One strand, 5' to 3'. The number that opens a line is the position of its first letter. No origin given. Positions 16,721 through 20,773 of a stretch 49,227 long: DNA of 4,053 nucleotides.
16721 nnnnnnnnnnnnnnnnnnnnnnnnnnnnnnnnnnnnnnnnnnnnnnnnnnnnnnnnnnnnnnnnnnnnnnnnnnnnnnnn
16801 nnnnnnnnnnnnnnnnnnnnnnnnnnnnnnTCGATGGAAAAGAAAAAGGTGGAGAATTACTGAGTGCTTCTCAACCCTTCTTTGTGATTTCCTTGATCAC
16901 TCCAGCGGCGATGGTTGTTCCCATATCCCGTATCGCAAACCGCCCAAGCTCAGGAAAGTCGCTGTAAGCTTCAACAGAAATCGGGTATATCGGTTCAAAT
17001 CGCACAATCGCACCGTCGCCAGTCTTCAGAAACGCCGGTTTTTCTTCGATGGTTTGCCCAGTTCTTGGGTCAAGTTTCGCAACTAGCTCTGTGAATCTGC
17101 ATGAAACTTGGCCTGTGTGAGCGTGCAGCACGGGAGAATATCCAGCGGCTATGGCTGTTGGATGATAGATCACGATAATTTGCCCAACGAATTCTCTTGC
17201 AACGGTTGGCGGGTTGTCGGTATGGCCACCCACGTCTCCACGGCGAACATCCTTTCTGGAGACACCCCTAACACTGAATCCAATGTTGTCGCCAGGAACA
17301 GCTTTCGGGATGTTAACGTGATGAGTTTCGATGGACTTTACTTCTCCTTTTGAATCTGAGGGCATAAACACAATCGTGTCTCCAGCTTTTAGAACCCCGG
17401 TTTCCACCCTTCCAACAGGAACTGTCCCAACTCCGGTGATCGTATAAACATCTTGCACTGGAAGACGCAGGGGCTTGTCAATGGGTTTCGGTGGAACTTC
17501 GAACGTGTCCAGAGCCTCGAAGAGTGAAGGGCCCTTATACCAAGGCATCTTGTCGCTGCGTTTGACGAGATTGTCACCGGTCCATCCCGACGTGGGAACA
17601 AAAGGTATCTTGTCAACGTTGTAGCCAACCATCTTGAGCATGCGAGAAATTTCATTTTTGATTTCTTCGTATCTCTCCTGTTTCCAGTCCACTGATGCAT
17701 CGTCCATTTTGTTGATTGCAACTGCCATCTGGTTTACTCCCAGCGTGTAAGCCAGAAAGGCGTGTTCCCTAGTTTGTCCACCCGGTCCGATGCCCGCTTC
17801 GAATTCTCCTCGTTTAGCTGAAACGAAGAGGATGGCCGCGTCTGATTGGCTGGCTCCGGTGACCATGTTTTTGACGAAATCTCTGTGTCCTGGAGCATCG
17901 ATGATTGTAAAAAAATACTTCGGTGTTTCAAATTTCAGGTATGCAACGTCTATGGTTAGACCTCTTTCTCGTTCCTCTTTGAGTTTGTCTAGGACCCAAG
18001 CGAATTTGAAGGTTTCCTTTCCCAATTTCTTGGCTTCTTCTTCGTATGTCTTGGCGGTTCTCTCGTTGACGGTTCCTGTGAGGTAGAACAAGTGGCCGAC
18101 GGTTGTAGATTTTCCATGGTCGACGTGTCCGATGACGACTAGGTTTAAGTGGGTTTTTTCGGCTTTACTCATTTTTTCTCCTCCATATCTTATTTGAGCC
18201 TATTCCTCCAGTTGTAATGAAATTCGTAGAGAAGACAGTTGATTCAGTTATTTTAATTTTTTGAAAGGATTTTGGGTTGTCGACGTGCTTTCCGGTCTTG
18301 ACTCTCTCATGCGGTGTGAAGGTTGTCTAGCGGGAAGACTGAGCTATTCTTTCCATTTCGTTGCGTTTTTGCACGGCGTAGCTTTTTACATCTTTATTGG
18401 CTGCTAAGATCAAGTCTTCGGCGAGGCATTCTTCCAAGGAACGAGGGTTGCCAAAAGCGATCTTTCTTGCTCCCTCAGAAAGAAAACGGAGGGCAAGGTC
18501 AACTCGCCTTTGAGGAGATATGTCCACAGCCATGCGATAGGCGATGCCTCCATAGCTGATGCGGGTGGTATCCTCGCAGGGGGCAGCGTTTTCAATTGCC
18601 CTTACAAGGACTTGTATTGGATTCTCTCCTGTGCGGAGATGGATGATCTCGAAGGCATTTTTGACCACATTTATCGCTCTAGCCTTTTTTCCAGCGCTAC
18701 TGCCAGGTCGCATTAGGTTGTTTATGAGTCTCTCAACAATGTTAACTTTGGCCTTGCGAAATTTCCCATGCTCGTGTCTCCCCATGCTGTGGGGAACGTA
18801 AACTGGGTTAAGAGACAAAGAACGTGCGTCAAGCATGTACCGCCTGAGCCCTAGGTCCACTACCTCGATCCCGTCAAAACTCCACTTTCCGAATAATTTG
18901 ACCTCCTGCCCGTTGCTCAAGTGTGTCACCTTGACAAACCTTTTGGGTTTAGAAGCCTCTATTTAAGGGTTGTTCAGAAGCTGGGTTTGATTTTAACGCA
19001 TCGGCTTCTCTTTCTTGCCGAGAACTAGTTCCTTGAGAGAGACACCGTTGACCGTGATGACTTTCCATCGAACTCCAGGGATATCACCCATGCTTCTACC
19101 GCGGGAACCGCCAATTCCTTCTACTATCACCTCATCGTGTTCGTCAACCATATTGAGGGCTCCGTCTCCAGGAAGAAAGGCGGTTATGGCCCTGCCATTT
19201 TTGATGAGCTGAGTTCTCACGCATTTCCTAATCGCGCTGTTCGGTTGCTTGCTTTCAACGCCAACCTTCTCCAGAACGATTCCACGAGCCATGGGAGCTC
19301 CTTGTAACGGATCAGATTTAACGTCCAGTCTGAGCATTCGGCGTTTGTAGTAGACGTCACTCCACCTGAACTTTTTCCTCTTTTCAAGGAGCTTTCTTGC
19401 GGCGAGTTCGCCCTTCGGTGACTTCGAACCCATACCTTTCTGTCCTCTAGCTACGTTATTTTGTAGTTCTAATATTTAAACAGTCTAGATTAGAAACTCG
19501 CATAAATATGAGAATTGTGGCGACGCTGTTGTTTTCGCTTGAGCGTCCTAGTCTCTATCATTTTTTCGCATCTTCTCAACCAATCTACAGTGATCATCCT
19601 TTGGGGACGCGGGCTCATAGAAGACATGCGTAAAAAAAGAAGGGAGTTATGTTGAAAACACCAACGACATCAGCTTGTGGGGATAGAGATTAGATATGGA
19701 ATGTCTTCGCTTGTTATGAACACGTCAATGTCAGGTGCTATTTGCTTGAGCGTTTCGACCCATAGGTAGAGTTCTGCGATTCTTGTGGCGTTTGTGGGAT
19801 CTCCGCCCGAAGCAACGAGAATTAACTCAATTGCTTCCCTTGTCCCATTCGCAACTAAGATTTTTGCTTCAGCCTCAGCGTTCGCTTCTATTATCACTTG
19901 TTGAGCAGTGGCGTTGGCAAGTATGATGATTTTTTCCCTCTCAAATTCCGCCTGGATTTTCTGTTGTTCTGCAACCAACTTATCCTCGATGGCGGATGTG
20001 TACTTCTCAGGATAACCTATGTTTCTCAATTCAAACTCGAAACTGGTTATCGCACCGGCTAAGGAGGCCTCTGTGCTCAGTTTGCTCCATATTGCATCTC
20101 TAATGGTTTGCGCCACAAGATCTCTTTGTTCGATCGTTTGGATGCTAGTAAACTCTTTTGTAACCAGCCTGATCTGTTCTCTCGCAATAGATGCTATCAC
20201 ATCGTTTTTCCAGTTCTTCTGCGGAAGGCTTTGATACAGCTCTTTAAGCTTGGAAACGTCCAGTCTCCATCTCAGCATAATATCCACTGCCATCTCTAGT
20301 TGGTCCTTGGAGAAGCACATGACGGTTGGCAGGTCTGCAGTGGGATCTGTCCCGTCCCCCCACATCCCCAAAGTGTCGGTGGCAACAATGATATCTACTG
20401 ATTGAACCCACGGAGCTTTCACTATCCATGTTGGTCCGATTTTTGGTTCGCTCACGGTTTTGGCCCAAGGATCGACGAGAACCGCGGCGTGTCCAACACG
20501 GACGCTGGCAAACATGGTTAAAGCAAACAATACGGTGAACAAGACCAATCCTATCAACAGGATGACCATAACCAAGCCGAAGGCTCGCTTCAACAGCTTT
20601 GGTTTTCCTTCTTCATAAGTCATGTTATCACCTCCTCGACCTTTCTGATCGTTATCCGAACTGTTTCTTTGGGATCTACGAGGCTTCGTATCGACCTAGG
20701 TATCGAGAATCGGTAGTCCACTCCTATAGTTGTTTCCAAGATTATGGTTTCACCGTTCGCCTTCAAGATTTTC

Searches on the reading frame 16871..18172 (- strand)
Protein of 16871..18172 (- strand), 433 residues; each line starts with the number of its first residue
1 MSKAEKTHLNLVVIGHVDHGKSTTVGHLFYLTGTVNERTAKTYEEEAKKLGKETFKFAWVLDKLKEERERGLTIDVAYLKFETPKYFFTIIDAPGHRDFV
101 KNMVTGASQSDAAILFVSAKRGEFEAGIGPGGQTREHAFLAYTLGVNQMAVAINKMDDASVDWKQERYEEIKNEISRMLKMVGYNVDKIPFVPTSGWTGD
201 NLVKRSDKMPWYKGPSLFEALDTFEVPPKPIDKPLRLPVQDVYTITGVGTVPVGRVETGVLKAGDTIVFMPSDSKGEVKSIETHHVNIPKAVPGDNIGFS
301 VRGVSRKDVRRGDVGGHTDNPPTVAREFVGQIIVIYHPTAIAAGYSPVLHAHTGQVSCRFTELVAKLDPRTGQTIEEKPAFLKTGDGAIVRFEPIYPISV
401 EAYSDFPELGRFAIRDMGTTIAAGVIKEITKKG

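Call 21: search_protein_families(library=pfam, proteins=[window:16871-18172:-], max_evalue=0.0001)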
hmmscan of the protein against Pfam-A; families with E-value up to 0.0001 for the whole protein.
window:16871-18172:- (433 aa): 4 families
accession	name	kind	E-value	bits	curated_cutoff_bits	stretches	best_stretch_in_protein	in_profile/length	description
PF00009.33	GTP_EFTU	-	2.7e-55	187.3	26.5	1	6-222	1-183/188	Elongation factor Tu GTP binding domain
PF22594.2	GTP-eEF1A_C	-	5.9e-34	116.9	27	1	328-427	2-101/101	GTP-eEF1A C-terminal domain-like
PF03143.23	GTP_EFTU_D3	-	3.6e-26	92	27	1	322-429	2-105/106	Elongation factor Tu C-terminal domain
PF03144.31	GTP_EFTU_D2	-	7.8e-19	68.3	30.3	1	249-314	1-71/73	Elongation factor Tu domain 2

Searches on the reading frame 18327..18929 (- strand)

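Call 21: search_protein_families(library=pfam, proteins=[window:18327-18929:-], max_evalue=0.0001)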
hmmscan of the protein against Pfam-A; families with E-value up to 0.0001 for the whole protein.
window:18327-18929:- (200 aa): 1 family
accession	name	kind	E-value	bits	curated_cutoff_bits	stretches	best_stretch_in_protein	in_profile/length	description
PF00177.27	Ribosomal_S7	-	5.1e-45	153.1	24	1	44-200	11-148/148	Ribosomal protein S7p/S5e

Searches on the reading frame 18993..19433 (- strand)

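Call 21: search_protein_families(library=pfam, proteins=[window:18993-19433:-], max_evalue=0.0001)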
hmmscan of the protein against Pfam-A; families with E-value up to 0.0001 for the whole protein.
window:18993-19433:- (146 aa): 1 family
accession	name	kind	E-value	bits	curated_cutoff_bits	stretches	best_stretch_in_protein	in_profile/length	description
PF00164.32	Ribosom_S12_S23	-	3.6e-47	159.1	22.3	1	38-145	3-109/110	Ribosomal protein S12/S23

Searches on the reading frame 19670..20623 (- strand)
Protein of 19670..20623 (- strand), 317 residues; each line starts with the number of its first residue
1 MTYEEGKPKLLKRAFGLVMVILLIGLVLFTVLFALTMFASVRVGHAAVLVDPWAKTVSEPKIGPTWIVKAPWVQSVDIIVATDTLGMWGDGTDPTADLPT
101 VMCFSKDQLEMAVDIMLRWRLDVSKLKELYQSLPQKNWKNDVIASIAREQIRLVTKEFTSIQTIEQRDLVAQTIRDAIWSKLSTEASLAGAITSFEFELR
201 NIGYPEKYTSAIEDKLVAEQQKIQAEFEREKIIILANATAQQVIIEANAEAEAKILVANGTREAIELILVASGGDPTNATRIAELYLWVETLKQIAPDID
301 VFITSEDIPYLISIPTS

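Call 21: search_protein_families(library=pfam, proteins=[window:19670-20623:-], max_evalue=0.0001)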
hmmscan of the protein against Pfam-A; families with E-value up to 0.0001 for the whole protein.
window:19670-20623:- (317 aa): 1 family
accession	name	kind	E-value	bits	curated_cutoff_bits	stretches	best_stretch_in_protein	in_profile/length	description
PF01145.31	Band_7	-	4.3e-20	72.9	23.6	1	40-231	2-173/176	SPFH domain / Band 7 family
